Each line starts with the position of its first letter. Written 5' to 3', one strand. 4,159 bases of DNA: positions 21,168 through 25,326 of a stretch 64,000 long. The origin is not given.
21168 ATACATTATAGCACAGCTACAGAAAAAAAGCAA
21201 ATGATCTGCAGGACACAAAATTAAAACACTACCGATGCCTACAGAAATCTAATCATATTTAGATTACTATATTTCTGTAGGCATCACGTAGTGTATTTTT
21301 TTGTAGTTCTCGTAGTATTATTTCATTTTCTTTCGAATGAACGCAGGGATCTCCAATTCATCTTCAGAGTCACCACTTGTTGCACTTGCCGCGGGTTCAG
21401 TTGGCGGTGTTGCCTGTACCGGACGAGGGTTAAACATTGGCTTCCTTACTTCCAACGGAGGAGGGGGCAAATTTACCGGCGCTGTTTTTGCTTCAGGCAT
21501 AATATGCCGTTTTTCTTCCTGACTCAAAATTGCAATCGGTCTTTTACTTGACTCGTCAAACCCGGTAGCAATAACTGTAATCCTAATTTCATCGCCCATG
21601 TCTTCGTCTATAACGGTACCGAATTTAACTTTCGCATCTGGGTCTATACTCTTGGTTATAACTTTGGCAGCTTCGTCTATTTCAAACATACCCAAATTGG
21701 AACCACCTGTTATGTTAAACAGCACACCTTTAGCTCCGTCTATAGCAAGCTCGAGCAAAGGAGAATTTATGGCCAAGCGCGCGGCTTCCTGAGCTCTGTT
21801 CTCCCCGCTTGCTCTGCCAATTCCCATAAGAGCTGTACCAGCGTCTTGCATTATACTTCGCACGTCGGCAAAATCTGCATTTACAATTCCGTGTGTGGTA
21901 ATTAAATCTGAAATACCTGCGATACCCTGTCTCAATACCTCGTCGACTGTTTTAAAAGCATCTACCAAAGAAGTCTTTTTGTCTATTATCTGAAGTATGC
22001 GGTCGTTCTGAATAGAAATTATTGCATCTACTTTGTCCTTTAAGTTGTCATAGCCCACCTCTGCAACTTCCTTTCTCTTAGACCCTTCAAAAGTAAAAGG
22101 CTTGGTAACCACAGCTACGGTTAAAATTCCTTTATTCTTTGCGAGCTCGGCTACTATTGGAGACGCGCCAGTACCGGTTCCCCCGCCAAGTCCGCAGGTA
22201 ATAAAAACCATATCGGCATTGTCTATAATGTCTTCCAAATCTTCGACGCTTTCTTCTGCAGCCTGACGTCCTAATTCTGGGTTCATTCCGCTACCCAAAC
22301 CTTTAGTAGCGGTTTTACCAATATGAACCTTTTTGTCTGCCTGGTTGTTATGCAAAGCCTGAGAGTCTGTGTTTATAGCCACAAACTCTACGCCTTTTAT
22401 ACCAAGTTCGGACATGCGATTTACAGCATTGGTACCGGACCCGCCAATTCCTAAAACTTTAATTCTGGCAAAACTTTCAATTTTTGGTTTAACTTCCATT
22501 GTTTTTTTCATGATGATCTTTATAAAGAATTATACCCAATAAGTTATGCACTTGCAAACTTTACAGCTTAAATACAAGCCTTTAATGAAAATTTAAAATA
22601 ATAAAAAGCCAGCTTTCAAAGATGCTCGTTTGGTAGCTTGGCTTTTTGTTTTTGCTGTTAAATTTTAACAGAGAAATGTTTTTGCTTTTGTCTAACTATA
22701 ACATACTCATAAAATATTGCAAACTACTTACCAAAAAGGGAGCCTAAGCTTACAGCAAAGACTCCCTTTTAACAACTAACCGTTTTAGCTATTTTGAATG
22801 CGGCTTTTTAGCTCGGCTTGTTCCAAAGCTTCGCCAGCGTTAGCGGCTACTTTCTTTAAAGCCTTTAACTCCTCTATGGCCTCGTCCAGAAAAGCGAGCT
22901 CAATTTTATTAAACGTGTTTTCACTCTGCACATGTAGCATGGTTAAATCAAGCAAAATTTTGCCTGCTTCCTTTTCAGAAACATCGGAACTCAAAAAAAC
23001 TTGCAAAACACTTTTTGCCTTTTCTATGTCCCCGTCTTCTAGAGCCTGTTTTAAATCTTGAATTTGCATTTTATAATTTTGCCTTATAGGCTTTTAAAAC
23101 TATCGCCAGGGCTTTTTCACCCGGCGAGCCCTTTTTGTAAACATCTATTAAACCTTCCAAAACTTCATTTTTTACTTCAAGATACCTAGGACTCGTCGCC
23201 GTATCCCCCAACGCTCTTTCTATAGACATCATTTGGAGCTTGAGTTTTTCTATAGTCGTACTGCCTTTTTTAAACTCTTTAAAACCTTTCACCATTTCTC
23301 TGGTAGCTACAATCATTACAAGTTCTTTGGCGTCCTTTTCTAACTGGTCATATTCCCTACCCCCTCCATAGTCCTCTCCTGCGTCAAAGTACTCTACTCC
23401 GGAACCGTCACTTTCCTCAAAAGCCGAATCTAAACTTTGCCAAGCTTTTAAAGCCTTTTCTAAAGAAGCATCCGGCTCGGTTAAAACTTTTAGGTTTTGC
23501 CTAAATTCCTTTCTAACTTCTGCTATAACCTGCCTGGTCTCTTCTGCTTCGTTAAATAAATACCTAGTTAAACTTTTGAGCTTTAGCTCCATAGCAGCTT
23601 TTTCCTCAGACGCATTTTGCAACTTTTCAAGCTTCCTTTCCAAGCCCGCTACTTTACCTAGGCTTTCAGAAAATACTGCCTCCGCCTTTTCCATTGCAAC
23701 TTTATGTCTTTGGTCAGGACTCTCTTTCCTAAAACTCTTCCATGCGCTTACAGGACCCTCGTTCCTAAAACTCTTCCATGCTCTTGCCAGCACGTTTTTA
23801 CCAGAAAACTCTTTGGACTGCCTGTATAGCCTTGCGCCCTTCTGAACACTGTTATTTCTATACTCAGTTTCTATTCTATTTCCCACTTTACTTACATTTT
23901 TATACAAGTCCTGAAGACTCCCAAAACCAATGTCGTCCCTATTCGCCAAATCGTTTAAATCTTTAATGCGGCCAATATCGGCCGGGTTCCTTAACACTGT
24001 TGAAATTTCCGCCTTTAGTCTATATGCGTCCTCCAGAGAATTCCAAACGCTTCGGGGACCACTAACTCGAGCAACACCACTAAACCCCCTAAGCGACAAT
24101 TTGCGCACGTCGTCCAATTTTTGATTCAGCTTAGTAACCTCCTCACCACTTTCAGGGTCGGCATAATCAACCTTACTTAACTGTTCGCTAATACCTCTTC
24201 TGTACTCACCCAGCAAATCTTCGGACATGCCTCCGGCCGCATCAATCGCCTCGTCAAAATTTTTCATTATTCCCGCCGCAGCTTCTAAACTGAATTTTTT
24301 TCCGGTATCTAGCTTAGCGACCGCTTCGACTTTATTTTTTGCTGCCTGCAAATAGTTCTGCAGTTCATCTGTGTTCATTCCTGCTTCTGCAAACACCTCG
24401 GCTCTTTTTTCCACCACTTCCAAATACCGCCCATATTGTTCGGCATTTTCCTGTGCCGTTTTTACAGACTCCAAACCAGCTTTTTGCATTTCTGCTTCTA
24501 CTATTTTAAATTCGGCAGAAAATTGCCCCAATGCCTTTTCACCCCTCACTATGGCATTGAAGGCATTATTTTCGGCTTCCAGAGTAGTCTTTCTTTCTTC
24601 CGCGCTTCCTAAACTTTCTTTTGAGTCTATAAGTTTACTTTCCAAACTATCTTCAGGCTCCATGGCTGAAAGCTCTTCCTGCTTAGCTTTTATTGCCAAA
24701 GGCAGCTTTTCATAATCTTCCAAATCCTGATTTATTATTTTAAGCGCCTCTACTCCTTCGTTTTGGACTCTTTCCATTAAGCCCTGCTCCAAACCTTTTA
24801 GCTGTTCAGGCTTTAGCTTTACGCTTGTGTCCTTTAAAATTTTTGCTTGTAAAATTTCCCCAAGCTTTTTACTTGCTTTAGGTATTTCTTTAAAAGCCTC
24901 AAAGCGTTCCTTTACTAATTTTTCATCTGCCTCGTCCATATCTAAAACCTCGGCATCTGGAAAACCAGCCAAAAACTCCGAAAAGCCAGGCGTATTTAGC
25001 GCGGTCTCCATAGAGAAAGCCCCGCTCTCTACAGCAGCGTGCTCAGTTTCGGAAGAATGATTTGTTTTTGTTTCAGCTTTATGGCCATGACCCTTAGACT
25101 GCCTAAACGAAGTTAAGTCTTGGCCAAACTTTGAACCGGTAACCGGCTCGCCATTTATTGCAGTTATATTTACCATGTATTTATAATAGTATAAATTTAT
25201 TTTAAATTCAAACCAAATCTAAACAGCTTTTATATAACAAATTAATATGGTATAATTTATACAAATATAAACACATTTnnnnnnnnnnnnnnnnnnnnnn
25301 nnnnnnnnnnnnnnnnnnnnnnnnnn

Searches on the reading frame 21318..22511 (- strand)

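Call 74: search_protein_families(library=pfam, proteins=[window:21318-22511:-], max_evalue=0.001)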
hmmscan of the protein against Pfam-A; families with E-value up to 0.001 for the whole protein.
window:21318-22511:- (397 aa): 3 families
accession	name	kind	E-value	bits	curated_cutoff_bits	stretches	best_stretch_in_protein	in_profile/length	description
PF00091.31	Tubulin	-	5.5e-46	157.7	33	1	16-177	1-190/190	Tubulin/FtsZ family, GTPase domain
PF12327.13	FtsZ_C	-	1.9e-36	124.7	27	1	225-319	1-95/95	FtsZ family, C-terminal domain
PF04055.27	Radical_SAM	-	0.00059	20.5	29.5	0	81-211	22-155/166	Radical SAM superfamily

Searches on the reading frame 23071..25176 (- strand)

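Call 13: search_protein_families(library=pfam, proteins=[window:23071-25176:-], max_evalue=0.1)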
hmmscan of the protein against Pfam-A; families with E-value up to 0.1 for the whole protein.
window:23071-25176:- (701 aa): 2 families
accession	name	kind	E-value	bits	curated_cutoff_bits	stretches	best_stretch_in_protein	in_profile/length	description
PF07464.16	ApoLp-III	-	0.0082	16.7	36.3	1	272-354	7-92/146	Apolipophorin-III precursor (apoLp-III)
PF10802.14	DUF2540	-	0.03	14.9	25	0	230-276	23-69/75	Protein of unknown function (DUF2540)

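Call 14: search_protein_families(library=phrogs, proteins=[window:23071-25176:-], max_evalue=0.01)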
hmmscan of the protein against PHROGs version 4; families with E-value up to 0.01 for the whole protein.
window:23071-25176:- (701 aa): 0 families
